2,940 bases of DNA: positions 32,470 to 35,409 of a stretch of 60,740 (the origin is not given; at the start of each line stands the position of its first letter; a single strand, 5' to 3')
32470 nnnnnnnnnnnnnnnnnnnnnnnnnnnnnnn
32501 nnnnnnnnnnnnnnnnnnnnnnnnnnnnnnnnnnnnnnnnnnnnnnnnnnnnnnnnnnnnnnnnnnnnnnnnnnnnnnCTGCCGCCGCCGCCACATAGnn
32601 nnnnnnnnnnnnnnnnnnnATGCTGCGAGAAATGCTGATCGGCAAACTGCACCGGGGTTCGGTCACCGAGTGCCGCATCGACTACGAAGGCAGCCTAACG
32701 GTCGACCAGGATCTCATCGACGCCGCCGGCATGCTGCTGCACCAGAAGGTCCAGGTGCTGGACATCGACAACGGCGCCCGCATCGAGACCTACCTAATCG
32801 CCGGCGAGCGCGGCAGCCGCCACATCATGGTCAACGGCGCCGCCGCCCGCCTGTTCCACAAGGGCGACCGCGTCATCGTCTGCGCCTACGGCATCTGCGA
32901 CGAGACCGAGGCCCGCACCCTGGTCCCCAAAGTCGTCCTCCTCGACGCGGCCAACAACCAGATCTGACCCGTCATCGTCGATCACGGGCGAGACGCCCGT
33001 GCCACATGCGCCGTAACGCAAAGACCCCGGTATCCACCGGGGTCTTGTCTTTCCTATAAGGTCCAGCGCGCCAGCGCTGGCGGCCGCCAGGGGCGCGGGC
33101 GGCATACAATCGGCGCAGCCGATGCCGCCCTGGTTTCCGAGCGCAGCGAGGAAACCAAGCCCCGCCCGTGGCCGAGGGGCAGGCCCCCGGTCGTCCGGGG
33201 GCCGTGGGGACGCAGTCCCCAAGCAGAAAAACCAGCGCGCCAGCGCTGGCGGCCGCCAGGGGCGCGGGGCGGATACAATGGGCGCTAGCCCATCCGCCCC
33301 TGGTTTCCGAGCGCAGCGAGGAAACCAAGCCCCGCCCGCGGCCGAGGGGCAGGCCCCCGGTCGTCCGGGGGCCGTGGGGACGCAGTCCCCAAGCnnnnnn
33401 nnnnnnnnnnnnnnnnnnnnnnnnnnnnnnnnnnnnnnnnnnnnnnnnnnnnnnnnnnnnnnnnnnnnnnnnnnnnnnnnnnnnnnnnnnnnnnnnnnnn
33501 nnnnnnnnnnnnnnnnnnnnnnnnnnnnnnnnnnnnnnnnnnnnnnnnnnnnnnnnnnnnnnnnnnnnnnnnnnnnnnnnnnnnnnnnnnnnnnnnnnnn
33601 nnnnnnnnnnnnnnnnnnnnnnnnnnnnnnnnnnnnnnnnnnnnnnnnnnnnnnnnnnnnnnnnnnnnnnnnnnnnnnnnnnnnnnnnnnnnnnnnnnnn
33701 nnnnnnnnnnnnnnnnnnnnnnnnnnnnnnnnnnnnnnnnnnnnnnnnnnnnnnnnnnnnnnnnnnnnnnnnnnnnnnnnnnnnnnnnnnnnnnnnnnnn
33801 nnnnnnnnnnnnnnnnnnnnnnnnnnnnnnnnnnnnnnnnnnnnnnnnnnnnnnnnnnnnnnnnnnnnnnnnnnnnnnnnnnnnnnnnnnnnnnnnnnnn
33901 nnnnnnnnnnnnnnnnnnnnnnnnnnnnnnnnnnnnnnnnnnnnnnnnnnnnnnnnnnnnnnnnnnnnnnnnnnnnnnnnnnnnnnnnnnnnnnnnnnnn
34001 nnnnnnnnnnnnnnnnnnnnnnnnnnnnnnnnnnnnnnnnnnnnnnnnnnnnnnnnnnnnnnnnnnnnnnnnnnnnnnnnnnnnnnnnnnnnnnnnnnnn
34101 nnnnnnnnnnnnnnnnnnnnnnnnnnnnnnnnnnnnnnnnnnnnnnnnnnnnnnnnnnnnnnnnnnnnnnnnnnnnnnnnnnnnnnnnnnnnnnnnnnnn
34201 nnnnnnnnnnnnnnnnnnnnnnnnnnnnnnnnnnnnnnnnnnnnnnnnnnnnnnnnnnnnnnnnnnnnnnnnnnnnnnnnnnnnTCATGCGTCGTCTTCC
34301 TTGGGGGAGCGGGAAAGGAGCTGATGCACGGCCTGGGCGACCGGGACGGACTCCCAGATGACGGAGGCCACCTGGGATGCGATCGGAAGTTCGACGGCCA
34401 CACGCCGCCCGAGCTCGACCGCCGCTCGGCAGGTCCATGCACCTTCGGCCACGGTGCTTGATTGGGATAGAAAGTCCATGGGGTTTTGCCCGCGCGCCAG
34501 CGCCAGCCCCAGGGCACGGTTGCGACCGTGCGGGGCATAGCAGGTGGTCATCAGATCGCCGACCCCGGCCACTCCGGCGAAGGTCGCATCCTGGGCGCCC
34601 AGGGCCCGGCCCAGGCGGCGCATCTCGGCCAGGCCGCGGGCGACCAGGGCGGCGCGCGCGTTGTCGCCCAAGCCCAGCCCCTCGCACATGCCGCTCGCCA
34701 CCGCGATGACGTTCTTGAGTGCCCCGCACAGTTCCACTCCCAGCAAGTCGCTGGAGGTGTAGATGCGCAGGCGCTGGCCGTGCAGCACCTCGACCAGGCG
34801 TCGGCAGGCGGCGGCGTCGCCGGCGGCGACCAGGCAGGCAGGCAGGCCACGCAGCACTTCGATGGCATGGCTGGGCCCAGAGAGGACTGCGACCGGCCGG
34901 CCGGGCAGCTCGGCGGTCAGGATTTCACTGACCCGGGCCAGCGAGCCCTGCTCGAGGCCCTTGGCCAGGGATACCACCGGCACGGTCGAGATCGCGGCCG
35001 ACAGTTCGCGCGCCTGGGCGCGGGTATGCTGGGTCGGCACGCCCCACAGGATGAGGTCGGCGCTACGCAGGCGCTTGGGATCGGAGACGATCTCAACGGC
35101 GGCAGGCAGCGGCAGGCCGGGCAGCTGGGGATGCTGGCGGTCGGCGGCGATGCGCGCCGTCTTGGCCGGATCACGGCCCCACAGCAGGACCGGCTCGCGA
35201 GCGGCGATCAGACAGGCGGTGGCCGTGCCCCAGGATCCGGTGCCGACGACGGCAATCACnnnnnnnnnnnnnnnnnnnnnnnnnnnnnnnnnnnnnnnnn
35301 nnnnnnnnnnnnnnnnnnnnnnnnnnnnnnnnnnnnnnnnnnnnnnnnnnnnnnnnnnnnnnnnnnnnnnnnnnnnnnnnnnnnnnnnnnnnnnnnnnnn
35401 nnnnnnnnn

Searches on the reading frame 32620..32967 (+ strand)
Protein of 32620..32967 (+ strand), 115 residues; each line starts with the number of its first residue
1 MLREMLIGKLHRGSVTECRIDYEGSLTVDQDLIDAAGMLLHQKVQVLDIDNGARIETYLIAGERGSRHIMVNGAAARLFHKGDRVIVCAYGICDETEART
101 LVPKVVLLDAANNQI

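Call 9: find_encoding_contigs(protein=window:32620-32967:+, flank=10000, max_places=10)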
Protein window:32620-32967:+ (115 aa): 6 contigs read that carry it; 6 places shown.
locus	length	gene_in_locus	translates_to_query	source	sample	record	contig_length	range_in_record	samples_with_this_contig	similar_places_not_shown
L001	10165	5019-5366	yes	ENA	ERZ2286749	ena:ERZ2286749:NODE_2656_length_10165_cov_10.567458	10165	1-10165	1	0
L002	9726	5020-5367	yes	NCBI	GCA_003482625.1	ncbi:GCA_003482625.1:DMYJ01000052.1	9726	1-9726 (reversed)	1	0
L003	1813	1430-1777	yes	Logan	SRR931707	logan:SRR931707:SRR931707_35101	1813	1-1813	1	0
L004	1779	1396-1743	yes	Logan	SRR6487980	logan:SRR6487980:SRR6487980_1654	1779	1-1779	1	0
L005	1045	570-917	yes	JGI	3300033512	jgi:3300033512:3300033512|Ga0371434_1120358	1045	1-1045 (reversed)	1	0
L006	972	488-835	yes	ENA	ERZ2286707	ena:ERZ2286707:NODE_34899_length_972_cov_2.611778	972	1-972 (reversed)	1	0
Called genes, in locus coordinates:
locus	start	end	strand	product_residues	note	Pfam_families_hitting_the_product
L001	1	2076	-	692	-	PF02616:SMC_ScpA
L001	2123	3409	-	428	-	-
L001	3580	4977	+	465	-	PF13660:DUF4147, PF05161:MOFRL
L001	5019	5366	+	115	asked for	PF02261:Asp_decarbox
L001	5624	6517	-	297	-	-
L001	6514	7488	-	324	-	PF01210:NAD_Gly3P_dh_N, PF02558:ApbA (faint), PF07479:NAD_Gly3P_dh_C, PF20618:GPD_NAD_C_bact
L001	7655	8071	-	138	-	PF02033:RBFA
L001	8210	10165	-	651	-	?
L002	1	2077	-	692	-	PF02616:SMC_ScpA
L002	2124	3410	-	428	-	-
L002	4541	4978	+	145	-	PF05161:MOFRL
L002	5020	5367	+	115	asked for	PF02261:Asp_decarbox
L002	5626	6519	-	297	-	-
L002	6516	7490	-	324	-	PF01210:NAD_Gly3P_dh_N, PF02558:ApbA (faint), PF07479:NAD_Gly3P_dh_C, PF20618:GPD_NAD_C_bact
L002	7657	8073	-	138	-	PF02033:RBFA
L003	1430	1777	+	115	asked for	PF02261:Asp_decarbox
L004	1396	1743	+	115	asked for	PF02261:Asp_decarbox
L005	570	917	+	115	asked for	PF02261:Asp_decarbox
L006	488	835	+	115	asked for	PF02261:Asp_decarbox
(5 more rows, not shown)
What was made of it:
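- Checked: Flanking genes: panD is 32620-32967 on the + strand (Pfam Asp_decarbox, call 9).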

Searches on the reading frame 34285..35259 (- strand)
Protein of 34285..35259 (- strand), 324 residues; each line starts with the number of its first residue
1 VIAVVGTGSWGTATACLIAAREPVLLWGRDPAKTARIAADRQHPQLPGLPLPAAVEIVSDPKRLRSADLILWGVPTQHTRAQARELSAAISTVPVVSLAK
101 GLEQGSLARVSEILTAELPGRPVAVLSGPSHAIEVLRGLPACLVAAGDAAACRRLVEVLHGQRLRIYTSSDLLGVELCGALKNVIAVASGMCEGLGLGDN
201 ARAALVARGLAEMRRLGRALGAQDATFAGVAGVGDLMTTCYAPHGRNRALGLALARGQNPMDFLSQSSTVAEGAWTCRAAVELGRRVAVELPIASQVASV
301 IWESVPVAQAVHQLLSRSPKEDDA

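Call 16: find_related_loci(query=window:34285-35259:-, collection=genome_contigs, flank=6000)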
Query window:34285-35259:- (324 aa) in genome_contigs; peptide patterns used: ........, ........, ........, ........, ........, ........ (x = any residue, [..] = any of these).
599 stretches matched a pattern, but none encodes a relative of the query by tblastn (E <= 1e-3).
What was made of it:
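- Tried and rejected: find_related_loci with GpsA alone found no relatives (call 16).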
